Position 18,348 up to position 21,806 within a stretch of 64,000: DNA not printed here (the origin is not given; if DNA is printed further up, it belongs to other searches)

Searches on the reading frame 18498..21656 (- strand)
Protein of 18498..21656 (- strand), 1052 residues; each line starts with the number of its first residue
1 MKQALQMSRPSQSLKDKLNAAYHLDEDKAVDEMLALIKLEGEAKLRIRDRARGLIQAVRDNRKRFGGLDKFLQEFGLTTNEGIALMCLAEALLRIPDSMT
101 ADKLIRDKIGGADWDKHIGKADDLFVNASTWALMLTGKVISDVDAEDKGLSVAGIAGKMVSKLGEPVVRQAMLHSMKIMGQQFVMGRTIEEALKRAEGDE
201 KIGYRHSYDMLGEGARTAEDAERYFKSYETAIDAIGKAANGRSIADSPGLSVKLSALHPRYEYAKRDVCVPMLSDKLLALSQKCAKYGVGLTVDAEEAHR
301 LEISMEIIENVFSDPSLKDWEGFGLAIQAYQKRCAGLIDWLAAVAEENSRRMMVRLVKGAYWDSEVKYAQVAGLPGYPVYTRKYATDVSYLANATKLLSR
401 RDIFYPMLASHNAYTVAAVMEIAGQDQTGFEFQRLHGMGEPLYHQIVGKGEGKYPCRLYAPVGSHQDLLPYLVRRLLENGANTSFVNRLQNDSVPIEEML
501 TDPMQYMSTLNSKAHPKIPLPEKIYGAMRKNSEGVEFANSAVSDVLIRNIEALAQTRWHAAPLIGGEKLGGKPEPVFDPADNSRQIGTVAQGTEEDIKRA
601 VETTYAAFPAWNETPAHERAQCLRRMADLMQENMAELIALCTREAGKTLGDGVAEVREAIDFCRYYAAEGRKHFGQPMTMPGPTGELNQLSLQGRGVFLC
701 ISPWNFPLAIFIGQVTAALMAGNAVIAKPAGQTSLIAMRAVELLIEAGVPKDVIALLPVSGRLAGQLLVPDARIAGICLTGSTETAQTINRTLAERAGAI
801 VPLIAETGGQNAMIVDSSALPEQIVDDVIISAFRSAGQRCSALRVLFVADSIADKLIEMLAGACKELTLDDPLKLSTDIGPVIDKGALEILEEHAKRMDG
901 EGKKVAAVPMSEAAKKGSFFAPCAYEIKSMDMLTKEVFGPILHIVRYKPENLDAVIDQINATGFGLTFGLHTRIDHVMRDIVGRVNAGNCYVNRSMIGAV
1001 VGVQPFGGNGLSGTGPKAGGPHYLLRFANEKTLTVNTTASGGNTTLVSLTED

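Call 54: search_protein_families(library=pfam, proteins=[window:18498-21656:-], max_evalue=0.001)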
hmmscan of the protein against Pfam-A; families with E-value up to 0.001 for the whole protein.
window:18498-21656:- (1052 aa): 4 families
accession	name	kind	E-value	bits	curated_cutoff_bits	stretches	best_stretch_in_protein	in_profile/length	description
PF00171.27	Aldedh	-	1.5e-113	380.2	23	1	574-1032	9-460/461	Aldehyde dehydrogenase family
PF01619.24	Pro_dh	-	8.7e-101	337.6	27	1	192-488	1-278/278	Proline dehydrogenase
PF14850.11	Pro_dh-DNA_bdg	-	4.3e-43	146.8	27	1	68-183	2-112/112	DNA-binding domain of Proline dehydrogenase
PF18327.6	PRODH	-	1.5e-07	32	26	1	13-59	2-48/48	Proline utilization A proline dehydrogenase N-terminal domain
